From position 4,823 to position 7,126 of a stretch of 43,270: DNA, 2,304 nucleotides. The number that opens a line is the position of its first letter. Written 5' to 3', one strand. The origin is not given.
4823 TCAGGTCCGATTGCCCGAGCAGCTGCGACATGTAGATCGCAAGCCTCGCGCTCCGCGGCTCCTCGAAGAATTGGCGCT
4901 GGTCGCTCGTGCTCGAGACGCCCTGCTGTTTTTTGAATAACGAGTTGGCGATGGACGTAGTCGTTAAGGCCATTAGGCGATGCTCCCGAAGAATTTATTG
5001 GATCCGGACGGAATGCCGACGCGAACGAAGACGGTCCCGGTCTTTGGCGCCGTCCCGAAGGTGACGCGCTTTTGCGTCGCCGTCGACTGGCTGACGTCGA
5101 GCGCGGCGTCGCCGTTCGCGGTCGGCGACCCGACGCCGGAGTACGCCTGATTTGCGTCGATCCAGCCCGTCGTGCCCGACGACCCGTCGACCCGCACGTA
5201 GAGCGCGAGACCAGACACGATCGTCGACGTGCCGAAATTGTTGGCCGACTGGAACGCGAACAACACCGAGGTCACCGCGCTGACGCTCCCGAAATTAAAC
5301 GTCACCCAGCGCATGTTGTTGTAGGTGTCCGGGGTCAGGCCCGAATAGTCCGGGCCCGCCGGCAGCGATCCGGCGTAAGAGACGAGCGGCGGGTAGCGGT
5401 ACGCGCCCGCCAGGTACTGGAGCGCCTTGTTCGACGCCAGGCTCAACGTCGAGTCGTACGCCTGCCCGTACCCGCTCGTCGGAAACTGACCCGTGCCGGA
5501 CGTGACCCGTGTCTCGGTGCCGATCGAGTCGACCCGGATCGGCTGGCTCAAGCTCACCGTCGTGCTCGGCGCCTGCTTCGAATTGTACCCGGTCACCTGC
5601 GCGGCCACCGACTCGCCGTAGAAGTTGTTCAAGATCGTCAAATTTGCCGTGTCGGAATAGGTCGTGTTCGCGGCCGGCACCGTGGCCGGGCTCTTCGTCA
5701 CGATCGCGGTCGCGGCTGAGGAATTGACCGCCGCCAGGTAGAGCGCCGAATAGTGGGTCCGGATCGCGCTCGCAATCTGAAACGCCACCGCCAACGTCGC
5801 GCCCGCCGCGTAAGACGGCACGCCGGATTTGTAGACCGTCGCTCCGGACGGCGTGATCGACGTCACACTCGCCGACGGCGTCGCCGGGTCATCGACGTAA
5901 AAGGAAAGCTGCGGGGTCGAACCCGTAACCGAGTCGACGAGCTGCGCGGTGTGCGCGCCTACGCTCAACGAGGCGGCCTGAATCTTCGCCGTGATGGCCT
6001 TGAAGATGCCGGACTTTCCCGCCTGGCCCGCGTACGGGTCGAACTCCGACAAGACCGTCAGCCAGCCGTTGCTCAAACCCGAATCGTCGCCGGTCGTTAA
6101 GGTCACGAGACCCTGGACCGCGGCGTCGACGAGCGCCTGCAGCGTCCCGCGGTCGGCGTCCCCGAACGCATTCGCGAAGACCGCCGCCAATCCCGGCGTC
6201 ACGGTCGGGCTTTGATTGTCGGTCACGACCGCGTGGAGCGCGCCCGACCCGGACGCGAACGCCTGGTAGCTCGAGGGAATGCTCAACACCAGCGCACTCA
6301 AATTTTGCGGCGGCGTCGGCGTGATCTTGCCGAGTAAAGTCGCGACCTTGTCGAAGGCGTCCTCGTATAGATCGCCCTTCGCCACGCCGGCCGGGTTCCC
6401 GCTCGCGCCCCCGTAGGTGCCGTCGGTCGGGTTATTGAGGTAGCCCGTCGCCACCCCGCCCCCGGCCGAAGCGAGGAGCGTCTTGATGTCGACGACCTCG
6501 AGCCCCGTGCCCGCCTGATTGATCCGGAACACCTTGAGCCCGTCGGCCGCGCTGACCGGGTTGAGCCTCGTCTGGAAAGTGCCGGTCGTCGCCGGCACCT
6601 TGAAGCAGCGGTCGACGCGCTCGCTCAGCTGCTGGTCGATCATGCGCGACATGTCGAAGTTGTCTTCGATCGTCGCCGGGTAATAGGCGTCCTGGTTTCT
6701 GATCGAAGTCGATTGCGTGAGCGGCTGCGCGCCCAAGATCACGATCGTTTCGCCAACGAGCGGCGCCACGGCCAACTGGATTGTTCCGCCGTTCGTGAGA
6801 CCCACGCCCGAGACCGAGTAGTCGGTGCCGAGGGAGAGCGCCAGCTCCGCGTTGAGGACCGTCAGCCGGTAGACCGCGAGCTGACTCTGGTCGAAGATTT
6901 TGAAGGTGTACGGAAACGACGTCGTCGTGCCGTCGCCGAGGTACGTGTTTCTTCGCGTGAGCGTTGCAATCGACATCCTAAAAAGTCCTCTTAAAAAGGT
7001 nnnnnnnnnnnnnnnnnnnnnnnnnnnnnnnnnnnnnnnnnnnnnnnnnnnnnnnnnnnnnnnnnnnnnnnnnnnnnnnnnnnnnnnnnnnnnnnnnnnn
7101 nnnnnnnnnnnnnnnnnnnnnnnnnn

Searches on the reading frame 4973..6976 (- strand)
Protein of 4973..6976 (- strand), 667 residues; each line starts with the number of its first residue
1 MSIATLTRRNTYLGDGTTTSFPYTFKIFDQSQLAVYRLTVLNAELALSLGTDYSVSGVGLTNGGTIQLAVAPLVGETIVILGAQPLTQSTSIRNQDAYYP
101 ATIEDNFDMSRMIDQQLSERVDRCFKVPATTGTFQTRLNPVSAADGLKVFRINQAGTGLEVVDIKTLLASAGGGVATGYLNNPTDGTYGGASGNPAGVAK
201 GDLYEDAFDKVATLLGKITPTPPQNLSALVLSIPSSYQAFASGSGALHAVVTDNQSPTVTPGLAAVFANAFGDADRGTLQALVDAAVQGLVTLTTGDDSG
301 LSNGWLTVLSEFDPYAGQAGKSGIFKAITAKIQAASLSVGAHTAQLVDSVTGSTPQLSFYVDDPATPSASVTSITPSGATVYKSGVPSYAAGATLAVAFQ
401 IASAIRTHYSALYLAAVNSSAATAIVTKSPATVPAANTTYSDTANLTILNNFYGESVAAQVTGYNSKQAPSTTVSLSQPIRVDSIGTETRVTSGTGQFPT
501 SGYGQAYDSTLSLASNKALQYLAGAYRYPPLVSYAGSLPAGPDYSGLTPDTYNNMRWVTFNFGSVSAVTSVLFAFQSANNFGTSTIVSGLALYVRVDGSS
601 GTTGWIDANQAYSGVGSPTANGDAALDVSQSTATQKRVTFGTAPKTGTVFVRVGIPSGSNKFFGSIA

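Call 21: search_protein_families(library=phrogs, proteins=[window:4973-6976:-], max_evalue=0.001)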
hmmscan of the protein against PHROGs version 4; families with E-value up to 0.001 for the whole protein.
window:4973-6976:- (667 aa): 15 families
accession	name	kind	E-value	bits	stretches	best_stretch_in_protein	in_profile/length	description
phrog_1640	-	tail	1.5e-31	111.3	1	1-117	1-117/765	tail protein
phrog_8578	-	unknown function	2.6e-25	89.9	1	162-462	119-410/652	-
phrog_13893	-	tail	2.6e-25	89.8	1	1-129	1-129/648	tail protein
phrog_38237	-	unknown function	1.3e-20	74.3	1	1-136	1-136/697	-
phrog_32960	-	unknown function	1.4e-20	74.2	1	1-132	1-132/762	-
phrog_8649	-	unknown function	3.1e-20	73.3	1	1-128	1-128/743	-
phrog_5510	-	tail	6.4e-20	72.1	1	1-119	1-119/789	tail fiber protein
phrog_17220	-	unknown function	3.8e-19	69.4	1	1-134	1-134/868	-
phrog_36601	-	tail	2.9e-17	63.2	1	1-129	15-143/1084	tail fiber protein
phrog_30017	-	unknown function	7.3e-17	61.6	1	1-137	1-136/1025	-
phrog_6518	-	tail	2.6e-15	56.5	1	7-124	4-118/793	tail fiber protein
phrog_5662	-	tail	3.1e-15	56.6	1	1-129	1-129/729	tail fiber protein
phrog_1171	-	tail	1.1e-11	44.9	1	2-123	2-126/954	tail spike protein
phrog_28871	-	unknown function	1.3e-11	44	1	1-116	1-109/946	-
phrog_4818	-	tail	2.1e-06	27.1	1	3-123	6-128/896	tail fiber protein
